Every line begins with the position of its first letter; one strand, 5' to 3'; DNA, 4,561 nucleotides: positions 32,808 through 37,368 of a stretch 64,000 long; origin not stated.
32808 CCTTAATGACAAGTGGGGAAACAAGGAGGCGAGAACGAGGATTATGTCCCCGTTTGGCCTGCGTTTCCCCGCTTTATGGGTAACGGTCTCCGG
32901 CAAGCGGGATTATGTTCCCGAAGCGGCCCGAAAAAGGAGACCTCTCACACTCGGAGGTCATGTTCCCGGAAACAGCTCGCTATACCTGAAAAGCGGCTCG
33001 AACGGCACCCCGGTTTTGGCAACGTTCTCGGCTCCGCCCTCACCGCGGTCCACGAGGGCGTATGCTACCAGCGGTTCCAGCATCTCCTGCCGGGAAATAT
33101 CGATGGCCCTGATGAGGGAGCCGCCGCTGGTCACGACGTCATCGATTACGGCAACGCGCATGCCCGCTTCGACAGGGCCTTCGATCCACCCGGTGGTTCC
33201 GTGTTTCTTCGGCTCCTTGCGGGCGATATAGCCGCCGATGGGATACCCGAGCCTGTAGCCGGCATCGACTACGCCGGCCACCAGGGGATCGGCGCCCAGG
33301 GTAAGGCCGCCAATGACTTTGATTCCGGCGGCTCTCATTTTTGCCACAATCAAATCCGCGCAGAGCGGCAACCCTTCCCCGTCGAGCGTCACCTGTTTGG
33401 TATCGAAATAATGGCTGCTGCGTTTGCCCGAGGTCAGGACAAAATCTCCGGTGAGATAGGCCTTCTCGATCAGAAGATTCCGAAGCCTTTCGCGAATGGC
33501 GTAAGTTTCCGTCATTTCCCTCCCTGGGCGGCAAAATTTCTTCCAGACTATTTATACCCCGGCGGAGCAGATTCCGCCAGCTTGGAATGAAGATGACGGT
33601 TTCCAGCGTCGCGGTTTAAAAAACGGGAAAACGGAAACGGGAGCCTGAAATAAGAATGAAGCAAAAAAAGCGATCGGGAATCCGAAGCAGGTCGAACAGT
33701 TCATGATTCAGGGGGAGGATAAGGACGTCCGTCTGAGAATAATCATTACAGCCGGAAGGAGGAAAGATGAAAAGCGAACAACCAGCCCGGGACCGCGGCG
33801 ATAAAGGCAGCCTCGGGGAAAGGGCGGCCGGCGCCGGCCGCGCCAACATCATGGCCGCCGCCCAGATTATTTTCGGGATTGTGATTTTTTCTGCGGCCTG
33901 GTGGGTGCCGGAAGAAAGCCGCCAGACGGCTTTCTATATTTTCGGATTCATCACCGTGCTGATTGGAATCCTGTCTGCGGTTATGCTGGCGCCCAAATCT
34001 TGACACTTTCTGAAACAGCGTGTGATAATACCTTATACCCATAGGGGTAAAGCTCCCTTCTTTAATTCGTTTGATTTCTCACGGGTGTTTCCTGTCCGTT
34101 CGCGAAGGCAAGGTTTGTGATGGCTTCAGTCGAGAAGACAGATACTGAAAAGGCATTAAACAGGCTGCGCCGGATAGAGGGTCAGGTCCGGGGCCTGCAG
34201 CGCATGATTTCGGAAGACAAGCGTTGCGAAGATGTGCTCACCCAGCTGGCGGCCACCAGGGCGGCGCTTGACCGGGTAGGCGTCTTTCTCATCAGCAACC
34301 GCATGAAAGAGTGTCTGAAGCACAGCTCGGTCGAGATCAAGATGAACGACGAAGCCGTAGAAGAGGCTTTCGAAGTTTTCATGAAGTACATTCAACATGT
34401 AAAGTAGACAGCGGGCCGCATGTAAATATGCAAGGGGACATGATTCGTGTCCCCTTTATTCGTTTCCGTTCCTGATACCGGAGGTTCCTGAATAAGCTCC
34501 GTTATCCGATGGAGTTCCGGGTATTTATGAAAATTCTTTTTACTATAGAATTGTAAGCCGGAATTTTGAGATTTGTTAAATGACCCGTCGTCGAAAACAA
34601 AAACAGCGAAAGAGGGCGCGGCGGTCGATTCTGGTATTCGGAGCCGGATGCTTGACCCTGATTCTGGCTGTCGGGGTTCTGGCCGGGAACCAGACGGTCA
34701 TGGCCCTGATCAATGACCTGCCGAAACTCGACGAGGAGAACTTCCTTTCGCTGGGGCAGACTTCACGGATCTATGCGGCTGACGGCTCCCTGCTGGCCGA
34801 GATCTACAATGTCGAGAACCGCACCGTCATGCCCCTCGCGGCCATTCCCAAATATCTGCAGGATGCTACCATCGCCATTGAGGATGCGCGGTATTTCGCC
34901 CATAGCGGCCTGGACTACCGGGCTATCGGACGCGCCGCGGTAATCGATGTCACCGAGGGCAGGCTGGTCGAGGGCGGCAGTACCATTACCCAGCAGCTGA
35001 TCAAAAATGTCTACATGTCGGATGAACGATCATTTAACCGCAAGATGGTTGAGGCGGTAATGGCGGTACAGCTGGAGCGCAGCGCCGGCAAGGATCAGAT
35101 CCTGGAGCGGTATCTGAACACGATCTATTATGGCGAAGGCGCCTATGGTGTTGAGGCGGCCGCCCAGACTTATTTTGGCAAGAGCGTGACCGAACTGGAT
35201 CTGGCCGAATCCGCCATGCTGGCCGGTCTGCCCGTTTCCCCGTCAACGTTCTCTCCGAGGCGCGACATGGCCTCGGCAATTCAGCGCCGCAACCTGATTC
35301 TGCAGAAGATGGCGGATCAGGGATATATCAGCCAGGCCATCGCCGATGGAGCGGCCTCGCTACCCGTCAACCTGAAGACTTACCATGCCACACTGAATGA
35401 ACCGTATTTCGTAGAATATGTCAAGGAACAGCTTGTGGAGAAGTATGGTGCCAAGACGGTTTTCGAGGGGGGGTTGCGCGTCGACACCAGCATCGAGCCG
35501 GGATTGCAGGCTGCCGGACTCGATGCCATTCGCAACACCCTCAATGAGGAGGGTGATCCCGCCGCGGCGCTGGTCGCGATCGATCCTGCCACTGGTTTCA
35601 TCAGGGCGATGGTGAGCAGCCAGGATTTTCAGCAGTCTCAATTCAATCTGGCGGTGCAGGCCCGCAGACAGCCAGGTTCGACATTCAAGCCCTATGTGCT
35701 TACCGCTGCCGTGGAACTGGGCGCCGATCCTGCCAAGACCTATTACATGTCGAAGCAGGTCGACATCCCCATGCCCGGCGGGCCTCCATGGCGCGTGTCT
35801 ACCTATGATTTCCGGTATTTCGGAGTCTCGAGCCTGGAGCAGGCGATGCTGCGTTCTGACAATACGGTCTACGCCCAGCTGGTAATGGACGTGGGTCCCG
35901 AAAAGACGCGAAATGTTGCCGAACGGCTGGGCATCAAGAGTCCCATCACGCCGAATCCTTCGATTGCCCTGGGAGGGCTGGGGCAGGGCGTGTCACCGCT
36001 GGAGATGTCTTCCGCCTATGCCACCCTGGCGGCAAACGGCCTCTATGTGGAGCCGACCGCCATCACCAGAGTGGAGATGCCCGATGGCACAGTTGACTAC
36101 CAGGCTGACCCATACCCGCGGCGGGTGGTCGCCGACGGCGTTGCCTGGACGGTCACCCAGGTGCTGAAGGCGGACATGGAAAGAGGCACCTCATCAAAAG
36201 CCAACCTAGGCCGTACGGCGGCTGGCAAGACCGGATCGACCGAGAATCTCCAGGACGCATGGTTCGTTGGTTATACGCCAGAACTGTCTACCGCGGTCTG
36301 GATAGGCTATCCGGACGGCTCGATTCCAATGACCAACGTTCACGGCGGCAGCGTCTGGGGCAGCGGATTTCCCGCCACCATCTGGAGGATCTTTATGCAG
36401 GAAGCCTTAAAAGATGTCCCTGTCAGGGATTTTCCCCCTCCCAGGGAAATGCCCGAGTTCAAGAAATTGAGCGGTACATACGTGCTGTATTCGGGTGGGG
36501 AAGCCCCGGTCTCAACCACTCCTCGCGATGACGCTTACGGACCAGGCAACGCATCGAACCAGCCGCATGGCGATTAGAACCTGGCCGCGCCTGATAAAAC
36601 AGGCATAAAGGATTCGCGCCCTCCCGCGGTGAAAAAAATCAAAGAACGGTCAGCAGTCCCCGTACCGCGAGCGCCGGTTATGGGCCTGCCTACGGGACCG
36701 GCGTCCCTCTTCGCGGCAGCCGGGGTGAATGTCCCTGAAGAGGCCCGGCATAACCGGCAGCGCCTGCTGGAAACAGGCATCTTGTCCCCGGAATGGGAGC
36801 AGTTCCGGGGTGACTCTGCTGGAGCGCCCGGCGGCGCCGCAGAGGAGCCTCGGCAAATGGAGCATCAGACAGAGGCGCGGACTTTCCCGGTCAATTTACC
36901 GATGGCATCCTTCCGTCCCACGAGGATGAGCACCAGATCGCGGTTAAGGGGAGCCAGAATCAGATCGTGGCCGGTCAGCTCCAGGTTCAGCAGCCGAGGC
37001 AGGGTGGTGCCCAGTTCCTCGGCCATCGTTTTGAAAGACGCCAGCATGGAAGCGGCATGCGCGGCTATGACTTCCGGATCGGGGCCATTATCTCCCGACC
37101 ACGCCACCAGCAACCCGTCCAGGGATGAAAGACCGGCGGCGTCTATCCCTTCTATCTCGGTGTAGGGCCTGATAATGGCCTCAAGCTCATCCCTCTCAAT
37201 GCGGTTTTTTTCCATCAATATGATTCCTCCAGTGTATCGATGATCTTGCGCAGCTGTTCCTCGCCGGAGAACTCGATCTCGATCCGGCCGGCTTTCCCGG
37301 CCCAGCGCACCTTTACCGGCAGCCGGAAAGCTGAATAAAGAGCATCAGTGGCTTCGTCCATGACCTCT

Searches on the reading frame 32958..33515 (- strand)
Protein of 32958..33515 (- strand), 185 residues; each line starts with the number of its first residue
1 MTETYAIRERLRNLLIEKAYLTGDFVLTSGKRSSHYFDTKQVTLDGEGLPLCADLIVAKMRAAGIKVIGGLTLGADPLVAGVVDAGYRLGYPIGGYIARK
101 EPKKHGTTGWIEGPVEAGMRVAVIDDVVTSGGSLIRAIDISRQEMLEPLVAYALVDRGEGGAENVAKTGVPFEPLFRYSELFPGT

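Call 8: search_protein_families(library=pfam, proteins=[window:32958-33515:-], max_evalue=0.00001)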
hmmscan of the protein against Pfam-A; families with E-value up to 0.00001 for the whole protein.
window:32958-33515:- (185 aa): 0 families

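Call 10: search_protein_families(library=pfam, proteins=[window:32958-33515:-], max_evalue=0.001)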
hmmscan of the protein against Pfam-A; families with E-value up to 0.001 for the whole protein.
window:32958-33515:- (185 aa): 1 family
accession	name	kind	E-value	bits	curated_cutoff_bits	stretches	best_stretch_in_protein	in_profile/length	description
PF00156.33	Pribosyltran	-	4e-05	23.4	26.3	1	114-163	83-132/158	Phosphoribosyl transferase domain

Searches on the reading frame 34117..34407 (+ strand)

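Call 8: search_protein_families(library=pfam, proteins=[window:34117-34407:+], max_evalue=0.00001)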
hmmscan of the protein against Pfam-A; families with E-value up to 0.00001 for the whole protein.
window:34117-34407:+ (96 aa): 1 family
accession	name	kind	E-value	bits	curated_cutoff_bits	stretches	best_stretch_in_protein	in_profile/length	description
PF02583.22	Trns_repr_metal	-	8.3e-27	93.8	22.8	1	10-89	2-77/78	Metal-sensitive transcriptional repressor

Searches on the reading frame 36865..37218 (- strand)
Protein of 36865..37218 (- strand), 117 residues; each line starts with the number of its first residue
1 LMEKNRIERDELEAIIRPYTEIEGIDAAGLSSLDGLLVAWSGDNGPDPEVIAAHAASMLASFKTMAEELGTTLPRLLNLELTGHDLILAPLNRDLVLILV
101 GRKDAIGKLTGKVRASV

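Call 8: search_protein_families(library=pfam, proteins=[window:36865-37218:-], max_evalue=0.00001)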
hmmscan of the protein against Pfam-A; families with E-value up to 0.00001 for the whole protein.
window:36865-37218:- (117 aa): 1 family
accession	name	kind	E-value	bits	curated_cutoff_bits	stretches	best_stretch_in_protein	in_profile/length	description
PF03259.23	Robl_LC7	-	1.5e-09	37.9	23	1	14-99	4-89/91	Roadblock/LC7 domain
